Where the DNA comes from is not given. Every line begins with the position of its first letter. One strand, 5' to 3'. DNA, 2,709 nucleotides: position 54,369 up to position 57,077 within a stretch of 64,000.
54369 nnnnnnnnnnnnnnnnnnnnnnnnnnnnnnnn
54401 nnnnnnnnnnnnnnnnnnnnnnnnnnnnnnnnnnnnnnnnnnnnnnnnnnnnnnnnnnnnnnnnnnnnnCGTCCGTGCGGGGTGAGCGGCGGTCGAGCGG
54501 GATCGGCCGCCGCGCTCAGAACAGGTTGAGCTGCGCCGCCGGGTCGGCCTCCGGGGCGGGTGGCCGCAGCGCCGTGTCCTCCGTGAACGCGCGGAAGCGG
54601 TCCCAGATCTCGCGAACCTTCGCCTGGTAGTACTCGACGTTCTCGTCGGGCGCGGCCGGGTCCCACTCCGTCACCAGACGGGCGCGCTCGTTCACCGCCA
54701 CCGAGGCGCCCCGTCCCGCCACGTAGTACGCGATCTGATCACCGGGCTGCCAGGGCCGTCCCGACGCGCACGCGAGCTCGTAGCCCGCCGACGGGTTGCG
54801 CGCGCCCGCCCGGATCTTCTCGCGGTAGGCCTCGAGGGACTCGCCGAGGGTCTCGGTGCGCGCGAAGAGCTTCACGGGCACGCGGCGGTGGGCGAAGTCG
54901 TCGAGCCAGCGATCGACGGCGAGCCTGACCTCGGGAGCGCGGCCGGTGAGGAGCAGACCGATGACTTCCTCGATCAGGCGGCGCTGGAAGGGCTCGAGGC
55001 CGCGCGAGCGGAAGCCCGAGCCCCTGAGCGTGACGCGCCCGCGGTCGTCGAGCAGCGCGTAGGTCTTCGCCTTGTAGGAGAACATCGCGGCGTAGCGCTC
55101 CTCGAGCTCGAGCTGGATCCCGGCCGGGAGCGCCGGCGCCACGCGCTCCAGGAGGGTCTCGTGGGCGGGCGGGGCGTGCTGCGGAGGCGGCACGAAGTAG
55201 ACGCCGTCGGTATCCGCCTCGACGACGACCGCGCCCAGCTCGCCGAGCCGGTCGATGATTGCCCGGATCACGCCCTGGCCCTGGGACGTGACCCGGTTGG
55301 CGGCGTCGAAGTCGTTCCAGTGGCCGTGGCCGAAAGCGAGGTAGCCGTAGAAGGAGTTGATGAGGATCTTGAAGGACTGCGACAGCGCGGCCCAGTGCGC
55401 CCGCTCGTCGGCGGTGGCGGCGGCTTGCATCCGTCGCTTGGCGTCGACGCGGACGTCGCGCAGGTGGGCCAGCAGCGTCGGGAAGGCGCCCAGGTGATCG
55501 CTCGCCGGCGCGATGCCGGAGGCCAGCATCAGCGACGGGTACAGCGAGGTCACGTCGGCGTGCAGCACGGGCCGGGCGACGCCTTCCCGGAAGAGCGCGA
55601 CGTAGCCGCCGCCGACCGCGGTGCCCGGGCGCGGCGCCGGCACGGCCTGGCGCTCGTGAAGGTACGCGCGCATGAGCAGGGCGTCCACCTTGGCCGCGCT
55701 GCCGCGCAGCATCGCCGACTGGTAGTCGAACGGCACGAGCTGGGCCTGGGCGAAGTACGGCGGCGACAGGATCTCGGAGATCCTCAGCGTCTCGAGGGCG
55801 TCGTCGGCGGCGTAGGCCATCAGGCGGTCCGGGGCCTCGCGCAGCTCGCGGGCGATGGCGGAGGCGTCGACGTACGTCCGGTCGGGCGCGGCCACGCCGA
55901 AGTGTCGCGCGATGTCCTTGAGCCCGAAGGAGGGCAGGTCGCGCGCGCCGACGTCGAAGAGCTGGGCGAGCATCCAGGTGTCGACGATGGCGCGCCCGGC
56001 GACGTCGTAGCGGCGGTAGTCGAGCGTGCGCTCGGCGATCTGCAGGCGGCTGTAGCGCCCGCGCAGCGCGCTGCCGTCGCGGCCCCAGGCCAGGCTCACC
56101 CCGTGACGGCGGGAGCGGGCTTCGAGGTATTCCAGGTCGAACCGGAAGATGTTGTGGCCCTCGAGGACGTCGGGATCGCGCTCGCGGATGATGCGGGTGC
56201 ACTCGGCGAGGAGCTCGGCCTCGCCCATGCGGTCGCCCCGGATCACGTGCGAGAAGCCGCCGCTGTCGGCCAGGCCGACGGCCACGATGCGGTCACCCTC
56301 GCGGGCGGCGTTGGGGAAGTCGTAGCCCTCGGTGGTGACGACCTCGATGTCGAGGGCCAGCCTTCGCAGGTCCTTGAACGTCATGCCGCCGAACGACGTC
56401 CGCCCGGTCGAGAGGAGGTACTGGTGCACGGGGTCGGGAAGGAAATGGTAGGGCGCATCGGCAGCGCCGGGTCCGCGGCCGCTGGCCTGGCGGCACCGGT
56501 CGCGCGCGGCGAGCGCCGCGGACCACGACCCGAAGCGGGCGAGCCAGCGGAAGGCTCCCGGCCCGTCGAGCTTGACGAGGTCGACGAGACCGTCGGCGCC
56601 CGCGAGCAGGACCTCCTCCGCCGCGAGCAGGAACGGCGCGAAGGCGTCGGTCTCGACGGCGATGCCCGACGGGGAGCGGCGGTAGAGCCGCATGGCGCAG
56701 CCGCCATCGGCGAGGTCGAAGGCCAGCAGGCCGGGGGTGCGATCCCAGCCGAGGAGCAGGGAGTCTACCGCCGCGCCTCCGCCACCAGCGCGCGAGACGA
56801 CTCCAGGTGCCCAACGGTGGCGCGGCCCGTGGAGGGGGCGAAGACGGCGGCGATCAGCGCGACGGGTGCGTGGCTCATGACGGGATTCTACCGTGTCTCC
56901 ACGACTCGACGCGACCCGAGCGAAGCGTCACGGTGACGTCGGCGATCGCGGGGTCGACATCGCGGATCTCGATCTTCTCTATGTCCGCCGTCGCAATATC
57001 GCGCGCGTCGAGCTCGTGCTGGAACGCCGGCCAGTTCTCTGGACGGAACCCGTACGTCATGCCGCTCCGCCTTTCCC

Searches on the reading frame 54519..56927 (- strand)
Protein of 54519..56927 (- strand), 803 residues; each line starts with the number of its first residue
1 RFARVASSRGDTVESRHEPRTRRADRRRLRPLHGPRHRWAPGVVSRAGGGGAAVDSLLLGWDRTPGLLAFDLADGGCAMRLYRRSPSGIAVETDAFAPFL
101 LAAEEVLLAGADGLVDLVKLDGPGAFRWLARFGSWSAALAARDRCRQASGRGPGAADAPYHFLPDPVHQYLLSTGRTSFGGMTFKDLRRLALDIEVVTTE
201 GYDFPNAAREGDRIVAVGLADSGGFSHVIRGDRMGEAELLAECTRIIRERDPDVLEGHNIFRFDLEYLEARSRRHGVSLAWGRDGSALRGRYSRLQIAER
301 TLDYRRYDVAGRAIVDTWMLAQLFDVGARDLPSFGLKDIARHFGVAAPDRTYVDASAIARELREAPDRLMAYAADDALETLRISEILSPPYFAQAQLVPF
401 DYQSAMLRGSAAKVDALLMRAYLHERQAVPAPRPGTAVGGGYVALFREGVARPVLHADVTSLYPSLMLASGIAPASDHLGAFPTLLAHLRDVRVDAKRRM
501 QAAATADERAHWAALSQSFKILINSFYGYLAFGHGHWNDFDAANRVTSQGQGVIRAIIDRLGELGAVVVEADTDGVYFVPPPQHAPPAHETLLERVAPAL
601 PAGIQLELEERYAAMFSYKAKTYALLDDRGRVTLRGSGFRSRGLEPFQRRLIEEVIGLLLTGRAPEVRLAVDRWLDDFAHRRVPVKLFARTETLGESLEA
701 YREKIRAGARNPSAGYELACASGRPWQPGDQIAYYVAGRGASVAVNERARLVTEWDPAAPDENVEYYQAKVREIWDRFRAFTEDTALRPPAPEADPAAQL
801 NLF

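Call 32: search_protein_families(library=ncbifam, proteins=[window:54519-56927:-], max_evalue=1e-12)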
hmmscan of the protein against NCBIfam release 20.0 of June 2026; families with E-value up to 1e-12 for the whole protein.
window:54519-56927:- (803 aa): 4 families
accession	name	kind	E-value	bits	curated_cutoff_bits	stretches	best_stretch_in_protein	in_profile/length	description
NF004421.0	PRK05762.1-2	equivalog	2.9e-22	78.8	570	1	234-578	212-562/795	DNA polymerase II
NF004422.0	PRK05762.1-4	equivalog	8.3e-20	70.7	1103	1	237-578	206-555/789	DNA polymerase II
NF004417.0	PRK05761.1-3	equivalog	1.4e-18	66.3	780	1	477-659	546-725/858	DNA-directed DNA polymerase I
TIGR00592.1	pol2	superfamily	1.1e-14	53.4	239.95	1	476-749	856-1142/1176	DNA polymerase (pol2)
